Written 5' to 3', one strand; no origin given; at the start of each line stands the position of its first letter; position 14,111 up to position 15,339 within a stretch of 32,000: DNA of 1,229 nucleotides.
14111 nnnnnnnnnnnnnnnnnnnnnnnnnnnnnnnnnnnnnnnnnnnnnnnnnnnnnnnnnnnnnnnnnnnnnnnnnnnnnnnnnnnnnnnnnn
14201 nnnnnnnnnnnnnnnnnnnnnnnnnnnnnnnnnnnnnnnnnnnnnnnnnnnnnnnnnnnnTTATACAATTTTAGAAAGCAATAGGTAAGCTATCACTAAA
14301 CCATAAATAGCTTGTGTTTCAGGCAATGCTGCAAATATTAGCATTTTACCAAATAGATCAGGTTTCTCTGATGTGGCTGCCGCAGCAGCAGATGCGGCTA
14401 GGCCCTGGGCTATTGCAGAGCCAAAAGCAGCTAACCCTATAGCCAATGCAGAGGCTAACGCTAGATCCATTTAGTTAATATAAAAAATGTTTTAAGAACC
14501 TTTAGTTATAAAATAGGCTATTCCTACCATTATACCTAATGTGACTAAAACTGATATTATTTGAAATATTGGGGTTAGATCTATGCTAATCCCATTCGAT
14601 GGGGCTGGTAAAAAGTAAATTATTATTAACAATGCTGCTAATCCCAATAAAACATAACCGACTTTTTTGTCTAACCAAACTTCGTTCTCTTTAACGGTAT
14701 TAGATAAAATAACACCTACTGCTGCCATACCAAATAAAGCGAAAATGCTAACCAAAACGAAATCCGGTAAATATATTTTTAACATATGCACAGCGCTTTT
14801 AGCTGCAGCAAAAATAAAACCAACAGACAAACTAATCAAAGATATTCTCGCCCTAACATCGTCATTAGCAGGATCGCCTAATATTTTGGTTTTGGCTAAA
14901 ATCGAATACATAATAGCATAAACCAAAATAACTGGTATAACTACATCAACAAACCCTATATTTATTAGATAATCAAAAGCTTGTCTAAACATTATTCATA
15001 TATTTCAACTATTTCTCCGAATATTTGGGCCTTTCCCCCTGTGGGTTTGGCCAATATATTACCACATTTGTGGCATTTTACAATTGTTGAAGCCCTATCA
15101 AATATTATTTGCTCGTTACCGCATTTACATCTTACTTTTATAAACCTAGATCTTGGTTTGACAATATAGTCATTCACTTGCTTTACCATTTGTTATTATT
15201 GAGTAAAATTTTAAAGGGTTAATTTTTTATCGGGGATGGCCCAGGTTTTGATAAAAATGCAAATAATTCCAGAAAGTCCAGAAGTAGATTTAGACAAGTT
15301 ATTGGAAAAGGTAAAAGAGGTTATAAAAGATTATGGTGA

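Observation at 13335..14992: atpK is followed by two ORFs in the atpE and atpC positions: candidate cryptic stalk subunits of a supposedly minimal A-type ATP synthase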

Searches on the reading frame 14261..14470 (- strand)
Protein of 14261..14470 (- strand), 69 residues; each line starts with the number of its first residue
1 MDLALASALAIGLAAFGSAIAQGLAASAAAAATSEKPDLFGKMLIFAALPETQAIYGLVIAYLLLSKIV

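Call 3: search_protein_families(library=pfam, proteins=[window:14261-14470:-], max_evalue=10)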
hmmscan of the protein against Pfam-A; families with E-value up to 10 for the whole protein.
window:14261-14470:- (69 aa): 1 family
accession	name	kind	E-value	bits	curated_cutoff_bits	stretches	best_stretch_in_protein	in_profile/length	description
PF00137.26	ATP-synt_C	-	3.6e-23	82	24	1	5-64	1-60/60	ATP synthase subunit C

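Call 4: search_protein_families(library=ncbifam, proteins=[window:14261-14470:-], max_evalue=10)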
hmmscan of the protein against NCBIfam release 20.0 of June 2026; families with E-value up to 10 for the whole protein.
window:14261-14470:- (69 aa): 21 families
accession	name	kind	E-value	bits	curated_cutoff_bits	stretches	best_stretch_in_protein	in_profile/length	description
NF004913.0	PRK06271.1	equivalog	1.7e-18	66.7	211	1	4-68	81-144/220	V-type ATP synthase subunit K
NF011483.0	PRK14893.1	equivalog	5.4e-17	62.3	188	1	4-65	12-73/162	V-type ATP synthase subunit K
NF005124.0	PRK06558.1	equivalog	3.1e-16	59.6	127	1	4-68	18-82/159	V-type ATP synthase subunit K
NF004888.0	PRK06251.1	equivalog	5.5e-16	58.6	101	1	4-65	37-98/102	V-type ATP synthase subunit K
NF006219.0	PRK08344.1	equivalog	5.8e-14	52.2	108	1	3-65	7-69/161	V-type ATP synthase subunit K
NF007200.0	PRK09621.1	equivalog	1.4e-11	44.5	108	1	5-68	7-70/141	ATP synthase subunit C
NF005608.0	PRK07354.1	equivalog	9.3e-10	39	128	1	5-65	11-75/81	F0F1 ATP synthase subunit C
NF006295.0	PRK08482.1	equivalog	3.1e-08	34.1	135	1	5-64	34-97/105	F0F1 ATP synthase subunit C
NF009998.0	PRK13468.1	equivalog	2.2e-07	31.1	116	1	5-65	13-77/88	F0F1 ATP synthase subunit C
NF009999.0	PRK13471.1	equivalog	1.1e-06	28.8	124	1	4-65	17-82/85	F0F1 ATP synthase subunit C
NF005521.0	PRK07159.1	equivalog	6.5e-06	26.1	122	1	14-65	43-98/101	F0F1 ATP synthase subunit C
NF005363.0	PRK06876.1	equivalog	1.2e-05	25.1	71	1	4-67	9-76/80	F0F1 ATP synthase subunit C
NF005174.0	PRK06649.1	equivalog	2e-05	24.7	127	1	6-66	6-71/143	V-type ATP synthase subunit K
NF009996.0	PRK13466.1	equivalog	2.2e-05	24.5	110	1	7-44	4-41/66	F0F1 ATP synthase subunit C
TIGR01260.1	ATP_synt_c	equivalog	3.6e-05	23.7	43.95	1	14-65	5-56/58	ATP synthase F0 subunit C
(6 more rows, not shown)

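Call 33: search_dna_similar(query=window:14261-14470:-, collection=plasmids, mode=protein, max_evalue=0.001, max_rows=20)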
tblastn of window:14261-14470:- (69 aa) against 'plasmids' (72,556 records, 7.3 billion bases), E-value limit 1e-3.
Records with a match: 1; places in all: 1; records where one place covers at least 80% of the query: 0.
Best place of each record, by identity: <60% 1.
By first word of the organism name: Streptomyces 1.
By predicted mobility (MOB-suite, as given by PLSDB): non-mobilizable 1.
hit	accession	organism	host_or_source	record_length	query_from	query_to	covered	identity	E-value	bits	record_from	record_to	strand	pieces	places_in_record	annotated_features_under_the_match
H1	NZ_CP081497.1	Streptomyces sp. BHT-5-2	whole organism,plant soil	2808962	34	67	49%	52.9%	5e-4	43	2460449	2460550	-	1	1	none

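Call 37: find_related_loci(query=A4, collection=genome_contigs, flank=6000)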
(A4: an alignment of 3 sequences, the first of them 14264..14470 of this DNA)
Query A4 (69 aa) in genome_contigs; peptide patterns used: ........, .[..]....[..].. (x = any residue, [..] = any of these).
497 stretches matched a pattern; 412 encode a relative of the query (tblastn E <= 1e-3); the best 80 are kept; 80 distinct loci.
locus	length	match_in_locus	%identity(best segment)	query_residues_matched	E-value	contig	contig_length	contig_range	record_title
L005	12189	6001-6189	57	3-65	3e-21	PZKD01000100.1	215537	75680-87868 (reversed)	Archaeon SCG-AAA382B04 isolate SCG-AAA382B04 AAA382B04_1, whole genome shotgun sequence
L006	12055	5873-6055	63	4-65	7e-21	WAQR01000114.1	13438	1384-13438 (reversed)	MAG: Candidatus Hydrothermarchaeota archaeon isolate S146_76_esom k151_344595, whole genome shotgun sequence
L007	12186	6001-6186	58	4-65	2e-19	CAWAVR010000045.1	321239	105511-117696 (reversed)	MAG: uncultured Methanobacteriaceae archaeon isolate MFD01112.bin.1.15 genome assembly, contig: contig_78452, whole geno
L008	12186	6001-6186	58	4-65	2e-19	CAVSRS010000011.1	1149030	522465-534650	MAG: uncultured Methanobacteriaceae archaeon isolate MFD05580.bin.1.33 genome assembly, contig: contig_6653, whole genom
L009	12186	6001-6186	58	4-65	2e-19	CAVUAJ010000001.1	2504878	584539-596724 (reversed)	MAG: uncultured Methanobacteriaceae archaeon isolate MFD02138.bin.1.8 genome assembly, contig: contig_22474, whole genom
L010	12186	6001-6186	58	4-65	3e-19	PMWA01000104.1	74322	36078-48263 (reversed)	MAG: Methanobacterium sp. isolate bog_22 73.20110700_S2D.54_contig_833, whole genome shotgun sequence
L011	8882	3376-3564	56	3-66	3e-19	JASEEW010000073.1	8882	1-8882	MAG: Thermoplasmatales archaeon isolate Yes46-08 NODE_1442_length_8882_cov_0.304224, whole genome shotgun sequence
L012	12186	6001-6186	56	4-65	5e-19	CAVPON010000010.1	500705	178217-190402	MAG: uncultured Methanobacteriaceae archaeon isolate MFD00082.bin.1.130 genome assembly, contig: contig_4575, whole geno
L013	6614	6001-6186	56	4-65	5e-19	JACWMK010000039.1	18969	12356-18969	MAG: Methanobacterium sp. isolate SPRUCE.2016.2.metabat2.56 SPRUCE.2016.2_scaffold_2193, whole genome shotgun sequence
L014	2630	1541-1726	59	4-66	9e-19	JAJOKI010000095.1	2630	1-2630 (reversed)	MAG: Methanocellales archaeon isolate MAG-838 c_000000000453, whole genome shotgun sequence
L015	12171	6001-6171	58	9-65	2e-18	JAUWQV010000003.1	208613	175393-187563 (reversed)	MAG: Methanocellales archaeon isolate CSMAG_2511 CSMAG_2511_k141_122220_length_208613_cov_24.7058, whole genome shotgun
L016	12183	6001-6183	56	4-65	2e-18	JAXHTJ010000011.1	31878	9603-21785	MAG: Halobacteriota archaeon isolate MAG21_tar_biofilm MAG21_11, whole genome shotgun sequence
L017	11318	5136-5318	55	4-65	3e-18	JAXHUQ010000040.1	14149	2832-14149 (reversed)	MAG: Halobacteriota archaeon isolate MAG55_tar_biofilm MAG55_40, whole genome shotgun sequence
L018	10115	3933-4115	55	4-65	3e-18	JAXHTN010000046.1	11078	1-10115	MAG: Halobacteriota archaeon isolate MAG25_tar_biofilm MAG25_46, whole genome shotgun sequence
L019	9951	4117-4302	54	3-65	3e-18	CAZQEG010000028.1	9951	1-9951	MAG TPA_asm: uncultured Thermoplasmata archaeon isolate binchicken_co164_190 genome assembly, contig: NODE_2280_length_9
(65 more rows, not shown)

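Call 53: search_protein_families(library=pfam, alignment_id=A5, max_evalue=0.001)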
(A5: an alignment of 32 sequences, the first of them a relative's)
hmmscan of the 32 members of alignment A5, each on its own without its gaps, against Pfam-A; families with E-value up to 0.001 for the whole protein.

A. member 1, L005:6836-7837:+ (334 aa): 1 family
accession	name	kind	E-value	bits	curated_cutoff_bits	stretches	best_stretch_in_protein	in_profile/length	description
PF01992.21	vATP-synt_AC39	-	4e-57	194.5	29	1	13-332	2-339/339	ATP synthase (C/AC39) subunit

B. families by the number of members that match (of 32 scanned): 2 families
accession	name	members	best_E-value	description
PF01992.21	vATP-synt_AC39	32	1.8e-80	ATP synthase (C/AC39) subunit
PF08671.16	SinI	1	0.00078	Anti-repressor SinI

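Call 90: find_related_loci(query=A4, collection=metagenome_contigs, flank=3000)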
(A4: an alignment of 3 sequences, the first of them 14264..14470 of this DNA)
Query A4 (69 aa) in metagenome_contigs; peptide patterns used: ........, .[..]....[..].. (x = any residue, [..] = any of these).
292 stretches matched a pattern; 79 encode a relative of the query (tblastn E <= 1e-3); 79 distinct loci.
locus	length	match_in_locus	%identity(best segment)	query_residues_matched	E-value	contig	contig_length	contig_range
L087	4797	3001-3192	61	3-66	3e-20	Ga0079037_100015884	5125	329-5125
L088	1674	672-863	61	3-66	3e-20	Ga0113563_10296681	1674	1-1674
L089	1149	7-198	61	3-66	3e-20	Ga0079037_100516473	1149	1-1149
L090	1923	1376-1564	65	3-65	1e-18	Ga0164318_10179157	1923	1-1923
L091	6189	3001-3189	67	3-65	2e-18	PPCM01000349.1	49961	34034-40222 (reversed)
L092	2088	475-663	67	3-65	2e-16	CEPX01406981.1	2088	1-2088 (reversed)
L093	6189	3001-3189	63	3-65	4e-16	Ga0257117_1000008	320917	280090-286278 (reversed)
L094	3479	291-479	63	3-65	4e-16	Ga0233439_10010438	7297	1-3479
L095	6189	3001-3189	63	3-65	4e-16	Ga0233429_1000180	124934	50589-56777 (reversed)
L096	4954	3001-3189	63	3-65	4e-15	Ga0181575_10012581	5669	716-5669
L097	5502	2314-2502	63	3-65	4e-15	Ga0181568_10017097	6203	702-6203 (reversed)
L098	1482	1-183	57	5-65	7e-15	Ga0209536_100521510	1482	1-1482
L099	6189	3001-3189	63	3-65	1e-14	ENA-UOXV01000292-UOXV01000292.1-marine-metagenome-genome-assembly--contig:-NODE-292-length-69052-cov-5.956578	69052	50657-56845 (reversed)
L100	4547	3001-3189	59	3-65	2e-14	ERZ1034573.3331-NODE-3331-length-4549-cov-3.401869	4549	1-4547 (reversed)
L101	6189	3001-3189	65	3-65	3e-14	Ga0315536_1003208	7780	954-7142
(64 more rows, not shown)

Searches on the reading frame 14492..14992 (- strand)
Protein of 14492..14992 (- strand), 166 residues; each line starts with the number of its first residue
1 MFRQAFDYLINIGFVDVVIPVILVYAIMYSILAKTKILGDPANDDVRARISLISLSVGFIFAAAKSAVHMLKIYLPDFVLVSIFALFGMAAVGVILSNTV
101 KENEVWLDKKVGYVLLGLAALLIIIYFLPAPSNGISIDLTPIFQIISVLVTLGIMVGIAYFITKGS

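Call 3: search_protein_families(library=pfam, proteins=[window:14492-14992:-], max_evalue=10)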
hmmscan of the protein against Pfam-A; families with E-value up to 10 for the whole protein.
window:14492-14992:- (166 aa): 3 families
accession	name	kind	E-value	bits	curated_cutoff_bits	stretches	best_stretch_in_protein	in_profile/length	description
PF09490.15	CbtA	-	0.031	14.6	30.7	1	78-152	150-224/239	Probable cobalt transporter subunit (CbtA)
PF11145.14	DUF2921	-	0.15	12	27.5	1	2-156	70-217/236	Transmembrane E3 ligase/DUF2921 transmembrane domain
PF15103.11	G0-G1_switch_2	-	2.4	9.1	27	1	63-91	16-40/105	G0/G1 switch protein 2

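Call 4: search_protein_families(library=ncbifam, proteins=[window:14492-14992:-], max_evalue=10)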
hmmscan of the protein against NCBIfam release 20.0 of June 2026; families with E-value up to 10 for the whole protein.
window:14492-14992:- (166 aa): 1 family
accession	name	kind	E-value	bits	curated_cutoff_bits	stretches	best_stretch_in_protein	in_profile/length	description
NF001419.0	PRK00293.1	subfamily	0.051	12.1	330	1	56-122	369-432/574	protein-disulfide reductase DsbD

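Call 75: list_cluster_members(proteins=[P0001, P0002, P0004, L001:9733-10011:+, P0006, P0003, window:14492-14989:-])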
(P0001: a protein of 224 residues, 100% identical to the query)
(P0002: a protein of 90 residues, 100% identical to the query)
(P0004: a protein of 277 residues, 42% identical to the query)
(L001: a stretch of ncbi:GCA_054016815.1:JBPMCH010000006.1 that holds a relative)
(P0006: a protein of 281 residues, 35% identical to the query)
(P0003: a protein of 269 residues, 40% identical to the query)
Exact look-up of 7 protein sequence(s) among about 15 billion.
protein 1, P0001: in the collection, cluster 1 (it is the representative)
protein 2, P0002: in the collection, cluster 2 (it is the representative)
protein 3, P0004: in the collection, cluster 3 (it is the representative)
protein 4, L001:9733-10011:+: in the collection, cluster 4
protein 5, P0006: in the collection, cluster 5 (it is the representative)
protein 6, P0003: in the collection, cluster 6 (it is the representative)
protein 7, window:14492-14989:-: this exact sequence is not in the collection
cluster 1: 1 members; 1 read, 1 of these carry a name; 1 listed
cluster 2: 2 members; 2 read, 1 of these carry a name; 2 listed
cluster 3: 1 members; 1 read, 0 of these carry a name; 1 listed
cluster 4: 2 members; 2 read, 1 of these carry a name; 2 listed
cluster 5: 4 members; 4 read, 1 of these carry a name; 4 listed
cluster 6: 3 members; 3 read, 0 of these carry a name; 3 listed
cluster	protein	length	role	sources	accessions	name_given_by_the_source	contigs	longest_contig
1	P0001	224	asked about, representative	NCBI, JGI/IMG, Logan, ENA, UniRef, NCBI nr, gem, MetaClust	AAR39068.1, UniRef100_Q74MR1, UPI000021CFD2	NEQ215 [Nanoarchaeum equitans Kin4-M] | NEQ215 n=1 Tax=Nanoarchaeum equitans (strain Kin4-M) TaxID=228908 RepID=Q74MR1_NANEQ | status=active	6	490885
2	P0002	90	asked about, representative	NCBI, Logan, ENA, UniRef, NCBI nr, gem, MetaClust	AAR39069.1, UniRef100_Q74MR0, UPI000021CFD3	NEQ216 [Nanoarchaeum equitans Kin4-M] | NEQ216 n=1 Tax=Nanoarchaeum equitans (strain Kin4-M) TaxID=228908 RepID=Q74MR0_NANEQ | status=active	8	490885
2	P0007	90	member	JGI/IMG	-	-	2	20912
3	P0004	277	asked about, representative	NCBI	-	-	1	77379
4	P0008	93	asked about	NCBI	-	-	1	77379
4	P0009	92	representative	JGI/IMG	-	vacuolar-type H+-ATPase subunit H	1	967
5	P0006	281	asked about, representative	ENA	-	-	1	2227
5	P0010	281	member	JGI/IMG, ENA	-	hypothetical protein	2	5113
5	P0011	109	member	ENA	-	-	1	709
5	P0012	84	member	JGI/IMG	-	-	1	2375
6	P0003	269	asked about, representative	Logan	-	-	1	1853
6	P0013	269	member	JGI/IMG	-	-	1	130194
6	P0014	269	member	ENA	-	-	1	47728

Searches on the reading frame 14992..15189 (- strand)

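Call 3: search_protein_families(library=pfam, proteins=[window:14992-15189:-], max_evalue=10)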
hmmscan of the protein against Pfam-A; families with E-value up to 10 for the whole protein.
window:14992-15189:- (65 aa): 6 families
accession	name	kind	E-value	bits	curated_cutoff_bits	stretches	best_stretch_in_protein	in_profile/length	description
PF01667.23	Ribosomal_S27e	-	1.2e-21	76.6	24.5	1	12-63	1-53/55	Ribosomal protein S27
PF19211.5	CoV_NSP2_N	-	0.029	14.5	29.7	1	4-50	117-161/204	Coronavirus replicase NSP2, N-terminal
PF08271.17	Zn_Ribbon_TF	-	0.035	14.1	29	1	22-46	5-29/43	TFIIB zinc-binding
PF07295.17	DUF1451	-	0.12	13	26.1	1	19-44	114-139/146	Zinc-ribbon containing domain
PF06397.17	Desulfoferrod_N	-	0.3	11.2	23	1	36-54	6-24/36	Desulfoferrodoxin, N-terminal domain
PF08792.16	A2L_zn_ribbon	-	0.54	10.5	22.9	1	21-45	6-30/33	A2L zinc ribbon domain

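Call 4: search_protein_families(library=ncbifam, proteins=[window:14992-15189:-], max_evalue=10)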
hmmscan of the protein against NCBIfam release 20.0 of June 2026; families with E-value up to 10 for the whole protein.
window:14992-15189:- (65 aa): 4 families
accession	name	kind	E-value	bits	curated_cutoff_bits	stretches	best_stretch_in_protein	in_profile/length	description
NF001629.0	PRK00415.1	equivalog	1.5e-27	94.9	70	1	7-65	3-62/62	30S ribosomal protein S27e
NF047912.1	ECs_2282_CxxC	subfamily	0.00061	19.7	37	1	17-48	1-39/60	ECs_2282 family putative zinc-binding protein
NF000612.0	PRK00019.1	equivalog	0.037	13.7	70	1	10-32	5-27/72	50S ribosomal protein L31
NF001658.0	PRK00423.1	subfamily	0.046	12.8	384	1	18-47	14-43/312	transcription initiation factor IIB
